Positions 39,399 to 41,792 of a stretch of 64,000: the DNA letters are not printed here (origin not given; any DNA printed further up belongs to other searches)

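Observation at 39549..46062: GWxTD - GWxTD - CarboxypepD_reg/TPR - Thr-type sulfatase-like/TPR operon: a conserved-looking but functionally undescribed envelope system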

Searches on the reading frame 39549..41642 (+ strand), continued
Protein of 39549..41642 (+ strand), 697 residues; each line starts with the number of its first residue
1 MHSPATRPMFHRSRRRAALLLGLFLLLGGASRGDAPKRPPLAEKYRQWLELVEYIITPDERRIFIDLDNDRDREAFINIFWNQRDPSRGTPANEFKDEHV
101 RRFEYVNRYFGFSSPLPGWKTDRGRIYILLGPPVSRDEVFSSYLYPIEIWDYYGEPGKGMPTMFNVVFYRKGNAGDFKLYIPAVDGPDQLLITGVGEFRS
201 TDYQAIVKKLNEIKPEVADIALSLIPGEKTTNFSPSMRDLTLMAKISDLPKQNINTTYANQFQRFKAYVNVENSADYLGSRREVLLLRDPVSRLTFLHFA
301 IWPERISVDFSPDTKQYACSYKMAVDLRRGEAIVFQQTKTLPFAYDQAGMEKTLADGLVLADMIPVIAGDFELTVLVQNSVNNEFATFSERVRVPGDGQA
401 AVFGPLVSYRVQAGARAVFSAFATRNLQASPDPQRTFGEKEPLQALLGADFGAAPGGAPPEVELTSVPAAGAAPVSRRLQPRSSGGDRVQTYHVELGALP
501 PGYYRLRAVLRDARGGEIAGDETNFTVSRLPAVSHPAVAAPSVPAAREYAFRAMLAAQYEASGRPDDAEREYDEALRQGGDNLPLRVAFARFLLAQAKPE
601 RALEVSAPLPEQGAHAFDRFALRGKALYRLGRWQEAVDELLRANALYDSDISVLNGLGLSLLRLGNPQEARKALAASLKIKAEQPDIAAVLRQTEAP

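Call 15: find_homologous_proteins(query=window:39549-41642:+, max_evalue=0.00001)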
Query window:39549-41642:+ (697 aa): 133 proteins with E <= 0.00001 among 8000 candidates; the best 120 are listed.
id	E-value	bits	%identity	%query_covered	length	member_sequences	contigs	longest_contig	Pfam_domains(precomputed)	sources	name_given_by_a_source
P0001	0.0e+0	1571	100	100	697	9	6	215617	PF14559.13,PF20094.5,PF00515.35,PF12895.14,PF13424.13,PF13432.13,PF13428.13,PF07719.24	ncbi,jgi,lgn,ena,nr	ncbi:MAG TPA: GWxTD domain-containing protein [Candidatus Aminicenantes bacterium]|nr:GWxTD domain-c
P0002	0.0e+0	1472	94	100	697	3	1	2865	PF14559.13,PF20094.5,PF00515.35,PF12895.14,PF13424.13,PF13432.13,PF13428.13,PF07719.24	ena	-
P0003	0.0e+0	1463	94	100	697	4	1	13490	PF14559.13,PF20094.5,PF00515.35,PF12895.14,PF13424.13,PF13428.13,PF07719.24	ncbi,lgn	-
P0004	0.0e+0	1147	74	100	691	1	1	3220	PF14559.13,PF20094.5,PF13428.13,PF07719.24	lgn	-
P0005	0.0e+0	1140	76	95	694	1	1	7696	PF14559.13,PF20094.5,PF00515.35,PF12895.14,PF13424.13,PF13432.13,PF13428.13,PF13429.13,PF07719.24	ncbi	-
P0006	0.0e+0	1134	72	97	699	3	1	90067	PF20094.5,PF13428.13,PF07719.24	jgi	jgi:GWxTD domain-containing protein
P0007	0.0e+0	1131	71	100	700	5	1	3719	PF14559.13,PF20094.5,PF00515.35,PF13424.13,PF13432.13,PF13428.13,PF07719.24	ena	-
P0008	0.0e+0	1116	71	98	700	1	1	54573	PF20094.5,PF13428.13,PF07719.24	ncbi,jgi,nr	ncbi:MAG: GWxTD domain-containing protein [Acidobacteria bacterium]|jgi:GWxTD domain-containing prot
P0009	0.0e+0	1113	70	98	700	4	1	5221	PF14559.13,PF20094.5,PF13432.13,PF13428.13,PF07719.24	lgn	-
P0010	0.0e+0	1108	72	100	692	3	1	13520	PF14559.13,PF13414.13,PF20094.5,PF00515.35,PF13432.13,PF13428.13,PF07719.24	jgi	-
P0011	0.0e+0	1108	71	98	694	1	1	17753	PF14559.13,PF20094.5,PF13432.13,PF13428.13,PF07719.24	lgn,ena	-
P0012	0.0e+0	1107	70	98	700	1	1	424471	PF14559.13,PF20094.5,PF00515.35,PF13432.13,PF13428.13,PF07719.24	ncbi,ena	-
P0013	0.0e+0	1105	70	97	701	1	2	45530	PF14559.13,PF20094.5,PF00515.35,PF13432.13,PF13428.13,PF07719.24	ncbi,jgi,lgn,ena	-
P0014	0.0e+0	1095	70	96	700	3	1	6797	PF14559.13,PF20094.5,PF07719.24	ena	-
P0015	0.0e+0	1094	69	98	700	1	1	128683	PF14559.13,PF20094.5,PF13428.13,PF07719.24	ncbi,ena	-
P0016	0.0e+0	1093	70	95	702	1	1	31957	PF14559.13,PF20094.5,PF00515.35,PF12895.14,PF13432.13,PF13428.13,PF13181.13,PF07719.24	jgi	jgi:GWxTD domain-containing protein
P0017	0.0e+0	1085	69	98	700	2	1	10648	PF14559.13,PF20094.5,PF13424.13,PF13428.13,PF07719.24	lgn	-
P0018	0.0e+0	1079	70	95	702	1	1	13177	PF14559.13,PF20094.5,PF00515.35,PF12895.14,PF13432.13,PF13428.13,PF07719.24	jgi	jgi:GWxTD domain-containing protein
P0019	0.0e+0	1072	69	96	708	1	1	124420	PF14559.13,PF13414.13,PF20094.5,PF00515.35,PF12895.14,PF13432.13,PF13428.13,PF13181.13,PF07719.24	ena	-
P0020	0.0e+0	1072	68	98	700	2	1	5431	PF14559.13,PF20094.5,PF12895.14,PF13424.13,PF13428.13,PF13429.13,PF07719.24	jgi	-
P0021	0.0e+0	1069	69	98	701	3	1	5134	PF14559.13,PF20094.5,PF12895.14,PF13424.13,PF13432.13,PF13428.13,PF07719.24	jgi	-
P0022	3.2e-298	1009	65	96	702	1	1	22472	PF14559.13,PF13414.13,PF20094.5,PF00515.35,PF13432.13,PF13428.13,PF13429.13,PF13181.13,PF07719.24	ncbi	-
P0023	6.5e-260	883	58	98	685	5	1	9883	PF20094.5,PF07719.24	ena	-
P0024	5.2e-258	876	59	95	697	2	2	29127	PF14559.13,PF20094.5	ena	-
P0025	9.7e-258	875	57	97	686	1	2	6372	PF14559.13,PF20094.5,PF13428.13,PF13429.13,PF07719.24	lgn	-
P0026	2.4e-256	871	57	98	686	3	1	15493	PF20094.5,PF13428.13,PF07719.24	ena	-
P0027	9.6e-256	869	56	97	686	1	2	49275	PF14559.13,PF20094.5,PF13428.13,PF13429.13,PF07719.24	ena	-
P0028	7.5e-253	859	56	99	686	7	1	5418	PF20094.5,PF07719.24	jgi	jgi:GWxTD domain-containing protein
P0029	1.0e-252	859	56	97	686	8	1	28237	PF20094.5,PF13429.13,PF07719.24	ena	-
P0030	2.1e-252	858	55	100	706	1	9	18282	PF20094.5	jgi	jgi:GWxTD domain-containing protein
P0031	9.6e-252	856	56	99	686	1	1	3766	PF14559.13,PF20094.5,PF13428.13,PF13429.13,PF07719.24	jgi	jgi:GWxTD domain-containing protein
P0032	1.6e-249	848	55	98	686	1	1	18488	PF20094.5,PF13428.13,PF07719.24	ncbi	-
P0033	8.3e-246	836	54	97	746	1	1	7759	PF14559.13,PF20094.5,PF21545.4,PF00515.35,PF13424.13,PF13432.13,PF13428.13,PF13429.13,PF13181.13,PF07719.24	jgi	jgi:GWxTD domain-containing protein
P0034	1.8e-243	828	55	95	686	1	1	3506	PF14559.13,PF20094.5,PF00515.35,PF13432.13,PF13428.13,PF13429.13,PF13181.13,PF07719.24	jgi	jgi:GWxTD domain-containing protein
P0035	2.7e-239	814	68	73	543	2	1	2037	PF20094.5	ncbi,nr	ncbi:MAG TPA: GWxTD domain-containing protein, partial [Candidatus Aminicenantes bacterium]|nr:GWxTD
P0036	1.7e-236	805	55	94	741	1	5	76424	PF14559.13,PF13371.13,PF20094.5,PF00515.35,PF12895.14,PF13432.13,PF13428.13,PF13181.13,PF07719.24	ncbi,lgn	-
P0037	5.9e-226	770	52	94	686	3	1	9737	PF14559.13,PF20094.5,PF00515.35,PF13428.13,PF13181.13,PF07719.24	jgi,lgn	-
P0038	5.1e-221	754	53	94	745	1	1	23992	PF14559.13,PF20094.5,PF00515.35,PF13432.13,PF13428.13,PF13429.13,PF07719.24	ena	-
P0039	1.2e-209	716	72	59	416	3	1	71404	PF20094.5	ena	-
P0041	5.6e-176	605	43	97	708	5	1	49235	PF14559.13,PF20094.5,PF07719.24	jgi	jgi:GWxTD domain-containing protein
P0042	2.2e-174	600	44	95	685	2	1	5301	PF14559.13,PF20094.5,PF00515.35,PF12895.14,PF13424.13,PF13432.13,PF13428.13,PF13181.13,PF07719.24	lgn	-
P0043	1.0e-172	594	44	93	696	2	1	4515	PF14559.13,PF20094.5,PF00515.35,PF13428.13,PF07719.24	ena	-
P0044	1.2e-171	591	42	93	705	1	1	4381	PF14559.13,PF20094.5,PF00515.35,PF13428.13,PF13181.13,PF07719.24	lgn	-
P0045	3.5e-170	586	42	94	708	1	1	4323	PF14559.13,PF20094.5,PF00515.35,PF12895.14,PF13424.13,PF13428.13,PF13181.13,PF07719.24,PF13374.13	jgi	jgi:GWxTD domain-containing protein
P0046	1.9e-169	584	42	94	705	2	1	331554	PF14559.13,PF13414.13,PF20094.5,PF00515.35,PF12895.14,PF13432.13,PF13428.13,PF07719.24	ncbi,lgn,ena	-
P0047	1.1e-168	581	43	93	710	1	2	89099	PF14559.13,PF20094.5,PF00515.35,PF13428.13,PF13429.13,PF13181.13,PF07719.24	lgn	-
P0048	1.2e-166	574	43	97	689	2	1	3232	PF20094.5,PF00515.35,PF13428.13,PF13181.13,PF07719.24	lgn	-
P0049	3.5e-166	573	41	97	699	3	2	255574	PF20094.5,PF07719.24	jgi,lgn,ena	-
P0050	5.6e-166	572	42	93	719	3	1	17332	PF14559.13,PF20094.5,PF00515.35,PF21033.5,PF13428.13,PF13181.13,PF07719.24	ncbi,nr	ncbi:MAG TPA: GWxTD domain-containing protein [Candidatus Deferrimicrobium sp.]|nr:GWxTD domain-cont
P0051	4.1e-165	569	42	94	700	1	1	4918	PF14559.13,PF13431.13,PF20094.5,PF00515.35,PF13424.13,PF13428.13,PF13181.13,PF07719.24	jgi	jgi:GWxTD domain-containing protein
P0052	3.3e-164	566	42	98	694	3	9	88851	PF14559.13,PF20094.5,PF00515.35,PF13428.13,PF13181.13,PF07719.24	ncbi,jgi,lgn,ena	-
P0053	3.5e-164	566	41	94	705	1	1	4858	PF14559.13,PF20094.5,PF13428.13,PF13181.13,PF07719.24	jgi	jgi:GWxTD domain-containing protein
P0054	4.1e-164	566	42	94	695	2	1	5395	PF14559.13,PF20094.5,PF13428.13,PF07719.24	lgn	-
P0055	1.9e-163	564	40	94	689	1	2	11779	PF14559.13,PF20094.5,PF07719.24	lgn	-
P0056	5.6e-163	562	40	94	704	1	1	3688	PF14559.13,PF20094.5,PF12895.14,PF13428.13,PF13181.13,PF07719.24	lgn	-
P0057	6.9e-162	559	42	95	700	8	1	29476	PF14559.13,PF13431.13,PF20094.5,PF00515.35,PF12895.14,PF13424.13,PF13428.13,PF13181.13,PF07719.24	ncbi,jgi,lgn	ncbi:MAG: GWxTD domain-containing protein [Candidatus Aminicenantes bacterium]|jgi:GWxTD domain-cont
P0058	7.9e-162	558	41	98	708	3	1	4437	PF20094.5,PF00515.35,PF13428.13,PF07719.24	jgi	-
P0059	1.4e-160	554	41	94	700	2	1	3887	PF14559.13,PF13431.13,PF20094.5,PF00515.35,PF13424.13,PF13428.13,PF13181.13,PF07719.24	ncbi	-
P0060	4.2e-160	553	41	94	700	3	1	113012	PF14559.13,PF13431.13,PF20094.5,PF00515.35,PF12895.14,PF13424.13,PF13428.13,PF13181.13,PF07719.24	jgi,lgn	jgi:GWxTD domain-containing protein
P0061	5.6e-160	552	41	98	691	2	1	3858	PF14559.13,PF20094.5,PF13428.13,PF13181.13,PF07719.24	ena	-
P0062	3.6e-159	550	39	97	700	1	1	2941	PF14559.13,PF13431.13,PF20094.5,PF00515.35,PF13424.13,PF13428.13,PF13181.13,PF07719.24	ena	-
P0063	3.2e-154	533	38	94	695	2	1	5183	PF14559.13,PF20094.5,PF12895.14,PF13424.13,PF13428.13,PF07719.24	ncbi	-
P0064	2.0e-150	521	38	94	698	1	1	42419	PF14559.13,PF20094.5,PF12895.14,PF13428.13,PF07719.24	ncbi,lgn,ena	-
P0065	3.2e-147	510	67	44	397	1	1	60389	PF20094.5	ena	-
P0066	9.0e-143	496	38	94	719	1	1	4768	PF14559.13,PF20094.5,PF00515.35,PF12895.14,PF13424.13,PF07719.24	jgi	-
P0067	4.4e-134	467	38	92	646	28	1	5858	PF14559.13,PF20094.5,PF13429.13,PF13181.13,PF07719.24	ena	-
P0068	1.1e-133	466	34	98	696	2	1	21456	PF14559.13,PF20094.5,PF12895.14,PF13432.13,PF13428.13,PF13181.13,PF07719.24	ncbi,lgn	ncbi:MAG: GWxTD domain-containing protein [Candidatus Aminicenantaceae bacterium]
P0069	2.7e-133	464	36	98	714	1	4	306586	PF14559.13,PF20094.5,PF00515.35,PF07719.24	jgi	jgi:GWxTD domain-containing protein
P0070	3.3e-127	444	36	97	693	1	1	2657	PF14559.13,PF13414.13,PF20094.5,PF12895.14,PF13432.13,PF13428.13,PF13181.13,PF07719.24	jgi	jgi:GWxTD domain-containing protein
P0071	5.3e-124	433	37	71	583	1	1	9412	PF20094.5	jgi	-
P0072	8.5e-121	423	35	97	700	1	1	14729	PF14559.13,PF20094.5,PF00515.35,PF12895.14,PF13432.13,PF13428.13,PF13181.13,PF07719.24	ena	-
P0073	1.7e-117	412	33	93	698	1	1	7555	PF14559.13,PF20094.5,PF00515.35,PF12895.14,PF13432.13,PF13428.13,PF13181.13,PF07719.24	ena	-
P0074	2.3e-117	412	37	93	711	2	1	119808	PF14559.13,PF20094.5,PF00515.35,PF13432.13,PF13428.13,PF13181.13,PF07719.24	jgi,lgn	-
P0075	7.1e-116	407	35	94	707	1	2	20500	PF14559.13,PF20094.5,PF00515.35,PF13428.13,PF13181.13,PF07719.24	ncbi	-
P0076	1.1e-114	403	34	95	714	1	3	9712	PF14559.13,PF20094.5,PF00515.35,PF13432.13,PF13428.13,PF07719.24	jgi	jgi:GWxTD domain-containing protein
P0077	6.2e-114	400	35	95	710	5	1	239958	PF14559.13,PF13431.13,PF20094.5,PF00515.35,PF12569.15,PF13432.13,PF13428.13,PF13181.13,PF07719.24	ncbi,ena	-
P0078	1.3e-110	389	34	97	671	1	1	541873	PF13431.13,PF20094.5,PF13176.13,PF13428.13,PF14559.13,PF25068.3,PF13371.13,PF00515.35,PF12895.14,PF13424.13,PF21033.5,PF13432.13,PF13181.13,PF07719.24,PF13174.13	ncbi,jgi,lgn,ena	-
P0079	1.0e-102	363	36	93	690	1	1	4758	PF20094.5,PF13176.13,PF13428.13,PF13374.13,PF07721.21,PF14559.13,PF00515.35,PF13424.13,PF13432.13,PF13181.13,PF07719.24,PF13174.13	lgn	-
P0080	1.3e-95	340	34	95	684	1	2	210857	PF14559.13,PF23914.2,PF13414.13,PF20094.5,PF00515.35,PF13424.13,PF13432.13,PF13428.13,PF07719.24,PF13174.13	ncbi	-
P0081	1.5e-95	339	34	94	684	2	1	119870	PF14559.13,PF23914.2,PF13414.13,PF20094.5,PF00515.35,PF13424.13,PF13432.13,PF13428.13,PF07719.24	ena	-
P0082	3.6e-95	338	34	93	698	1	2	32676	PF14559.13,PF23914.2,PF20094.5,PF00515.35,PF12895.14,PF13424.13,PF13432.13,PF13428.13,PF13181.13,PF07719.24,PF13174.13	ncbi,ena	-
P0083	3.8e-95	338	33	94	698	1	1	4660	PF14559.13,PF20094.5,PF00515.35,PF12895.14,PF13432.13,PF13428.13,PF13181.13,PF07719.24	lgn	-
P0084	5.2e-94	334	33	97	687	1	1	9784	PF14559.13,PF20094.5,PF00515.35,PF13424.13,PF13432.13,PF13428.13,PF13181.13,PF07719.24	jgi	jgi:GWxTD domain-containing protein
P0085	1.6e-93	333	33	97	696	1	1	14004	PF14559.13,PF20094.5,PF00515.35,PF12895.14,PF13432.13,PF13428.13,PF07719.24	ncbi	ncbi:MAG: GWxTD domain-containing protein [Acidobacteriota bacterium]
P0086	1.6e-93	333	32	94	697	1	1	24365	PF14559.13,PF23914.2,PF20094.5,PF00515.35,PF12895.14,PF13424.13,PF13432.13,PF13428.13,PF07719.24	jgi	-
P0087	5.9e-93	331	33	95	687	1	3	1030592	PF14559.13,PF23914.2,PF13414.13,PF20094.5,PF00515.35,PF13424.13,PF13432.13,PF13428.13,PF13181.13,PF07719.24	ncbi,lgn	-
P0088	6.3e-92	327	32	96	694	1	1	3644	PF14559.13,PF23914.2,PF13414.13,PF20094.5,PF00515.35,PF12895.14,PF13424.13,PF13432.13,PF13428.13,PF13181.13,PF07719.24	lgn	-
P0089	2.8e-91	325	32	93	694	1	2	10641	PF14559.13,PF23914.2,PF13414.13,PF20094.5,PF00515.35,PF12895.14,PF13424.13,PF13432.13,PF13428.13,PF13181.13,PF07719.24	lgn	-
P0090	4.3e-91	325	32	98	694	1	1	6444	PF14559.13,PF23914.2,PF20094.5,PF21545.4,PF00515.35,PF12895.14,PF13424.13,PF13432.13,PF13428.13,PF13181.13,PF07719.24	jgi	jgi:GWxTD domain-containing protein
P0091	1.9e-90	323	32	94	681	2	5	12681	PF14559.13,PF13414.13,PF20094.5,PF00515.35,PF12895.14,PF13424.13,PF13432.13,PF13428.13,PF13181.13,PF07719.24,PF13174.13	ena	-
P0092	3.7e-90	322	32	97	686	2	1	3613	PF14559.13,PF13414.13,PF20094.5,PF00515.35,PF13424.13,PF13432.13,PF13428.13,PF13181.13,PF07719.24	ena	-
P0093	5.4e-90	321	34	98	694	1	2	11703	PF14559.13,PF23914.2,PF20094.5,PF00515.35,PF12895.14,PF13424.13,PF13432.13,PF13428.13,PF07719.24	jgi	jgi:GWxTD domain-containing protein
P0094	2.3e-87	312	33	98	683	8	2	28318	PF14559.13,PF23914.2,PF20094.5,PF00515.35,PF12895.14,PF13424.13,PF13176.13,PF13432.13,PF13428.13,PF13181.13,PF07719.24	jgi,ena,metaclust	metaclust:\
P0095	1.4e-86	310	32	94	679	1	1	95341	PF14559.13,PF20094.5,PF00515.35,PF13424.13,PF13432.13,PF13428.13,PF07719.24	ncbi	-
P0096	3.6e-86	308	34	93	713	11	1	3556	PF14559.13,PF13414.13,PF20094.5,PF00515.35,PF13424.13,PF13432.13,PF13428.13,PF13181.13,PF07719.24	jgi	-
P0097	1.7e-83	300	30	98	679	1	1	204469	PF14559.13,PF20094.5,PF00515.35,PF13424.13,PF13432.13,PF13428.13,PF07719.24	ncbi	-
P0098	5.8e-83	298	34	84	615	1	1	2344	PF20094.5,PF00515.35,PF13424.13,PF07719.24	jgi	jgi:GWxTD domain-containing protein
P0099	8.7e-83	297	33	85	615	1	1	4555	PF20094.5,PF00515.35,PF13424.13,PF13432.13,PF13428.13,PF07719.24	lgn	-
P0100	2.0e-82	296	32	94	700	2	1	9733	PF07721.21,PF14559.13,PF09976.16,PF20094.5,PF13424.13,PF13432.13,PF13428.13,PF07719.24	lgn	-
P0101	1.3e-79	287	34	81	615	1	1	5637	PF20094.5,PF00515.35,PF13432.13,PF07719.24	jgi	jgi:GWxTD domain-containing protein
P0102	2.0e-77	280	30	93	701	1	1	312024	PF14559.13,PF23914.2,PF13414.13,PF20094.5,PF00515.35,PF12895.14,PF13424.13,PF13428.13,PF13181.13,PF07719.24,PF13174.13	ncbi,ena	-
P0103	6.2e-74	268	30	96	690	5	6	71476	PF23914.2,PF13414.13,PF20094.5,PF13176.13,PF13428.13,PF13374.13,PF14559.13,PF00515.35,PF13424.13,PF13432.13,PF13181.13,PF07719.24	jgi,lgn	jgi:GWxTD domain-containing protein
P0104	3.1e-66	243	29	96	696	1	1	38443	PF09976.16,PF23914.2,PF13414.13,PF20094.5,PF13176.13,PF13428.13,PF13374.13,PF14559.13,PF00515.35,PF13424.13,PF13432.13,PF13181.13,PF07719.24,PF13174.13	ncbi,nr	ncbi:MAG TPA: GWxTD domain-containing protein, partial [Vicinamibacteria bacterium]|nr:GWxTD domain-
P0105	5.0e-65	239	27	98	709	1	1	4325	PF14559.13,PF23914.2,PF25062.2,PF20094.5,PF00515.35,PF12895.14,PF13424.13,PF13432.13,PF13428.13,PF13181.13,PF07719.24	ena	-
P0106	1.9e-61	227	28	96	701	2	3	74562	PF14559.13,PF23914.2,PF20094.5,PF00515.35,PF13424.13,PF13432.13,PF13428.13,PF13181.13,PF07719.24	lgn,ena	-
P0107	1.5e-53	201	29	99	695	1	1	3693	PF14559.13,PF20094.5,PF00515.35,PF13424.13,PF13432.13,PF13428.13,PF13181.13,PF07719.24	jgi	jgi:GWxTD domain-containing protein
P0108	1.2e-50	191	27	81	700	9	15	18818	PF20094.5,PF13428.13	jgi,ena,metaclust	metaclust:\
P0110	9.3e-45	172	36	49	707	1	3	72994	PF14559.13,PF20094.5,PF13424.13,PF13428.13,PF07719.24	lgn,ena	-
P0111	1.8e-43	167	36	47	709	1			PF14559.13,PF20094.5,PF00515.35,PF13424.13,PF13432.13,PF13428.13,PF13181.13,PF07719.24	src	-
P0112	1.7e-42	164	34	50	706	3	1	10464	PF14559.13,PF20094.5,PF13428.13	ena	-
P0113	4.4e-42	163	37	44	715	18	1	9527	PF14559.13,PF20094.5,PF00515.35,PF13424.13,PF13432.13,PF13428.13,PF13181.13,PF07719.24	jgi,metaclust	metaclust:\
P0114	4.8e-41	159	27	97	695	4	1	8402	PF14559.13,PF20094.5,PF07719.24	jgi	jgi:GWxTD domain-containing protein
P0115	8.4e-40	155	27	97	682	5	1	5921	PF14559.13,PF20094.5,PF13181.13,PF07719.24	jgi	jgi:GWxTD domain-containing protein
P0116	1.9e-29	121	42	23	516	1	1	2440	PF20094.5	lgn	-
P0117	2.5e-29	121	43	24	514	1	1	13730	PF20094.5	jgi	jgi:GWxTD domain-containing protein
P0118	1.1e-28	119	43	22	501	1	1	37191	PF20094.5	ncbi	-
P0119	3.9e-28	117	42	21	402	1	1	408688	PF20094.5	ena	-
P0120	1.4e-26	112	44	21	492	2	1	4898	PF20094.5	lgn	-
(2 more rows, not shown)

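Call 16: find_encoding_contigs(protein=P0046, flank=10000, max_places=1)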
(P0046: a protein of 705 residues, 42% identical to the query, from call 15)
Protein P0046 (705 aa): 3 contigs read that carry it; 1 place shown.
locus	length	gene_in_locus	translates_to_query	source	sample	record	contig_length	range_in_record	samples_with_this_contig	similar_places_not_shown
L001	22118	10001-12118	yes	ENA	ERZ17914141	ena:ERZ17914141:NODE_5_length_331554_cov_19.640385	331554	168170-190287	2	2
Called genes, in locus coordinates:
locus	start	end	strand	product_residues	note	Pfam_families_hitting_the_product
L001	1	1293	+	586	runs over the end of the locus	PF14849:YidC_periplas, PF02096:60KD_IMP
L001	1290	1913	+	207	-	PF01424:R3H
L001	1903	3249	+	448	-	PF10396:TrmE_N, PF12631:MnmE_helical, PF01926:MMR_HSR1, PF02421:FeoB_N (weak)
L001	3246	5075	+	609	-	PF01134:GIDA, PF07992:Pyr_redox_2 (weak), PF21680:GIDA_C_1st (faint), PF13932:SAM_GIDA_C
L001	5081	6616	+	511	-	PF02446:Glyco_hydro_77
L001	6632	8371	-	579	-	PF02838:Glyco_hydro_20b (faint), PF00728:Glyco_hydro_20 (faint), PF18088:Glyco_H_20C_C (weak)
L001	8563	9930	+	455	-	-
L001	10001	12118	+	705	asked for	PF20094:GWxTD_dom, PF07719:TPR_2 (faint), PF13428:TPR_14 (faint), PF00515:TPR_1 (faint), PF12895:ANAPC3, PF13414:TPR_11 (faint), PF13432:TPR_16 (faint), PF14559:TPR_19 (weak)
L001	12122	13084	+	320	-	PF13620:CarboxypepD_reg, PF12895:ANAPC3 (faint), PF13432:TPR_16 (weak), PF14559:TPR_19 (weak), PF13424:TPR_12, PF23914:TPR_CcmH_CycH (weak), PF00515:TPR_1 (weak), PF13371:TPR_9, +9 more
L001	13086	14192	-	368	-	PF03372:Exo_endo_phos (weak)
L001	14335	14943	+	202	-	PF01464:SLT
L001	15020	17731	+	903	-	PF00270:DEAD (weak), PF00271:Helicase_C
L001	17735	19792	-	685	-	PF02629:CoA_binding (weak), PF13380:CoA_binding_2, PF13607:Succ_CoA_lig, PF13549:ATP-grasp_5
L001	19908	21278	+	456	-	PF00675:Peptidase_M16, PF05193:Peptidase_M16_C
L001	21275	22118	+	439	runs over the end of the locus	PF05193:Peptidase_M16_C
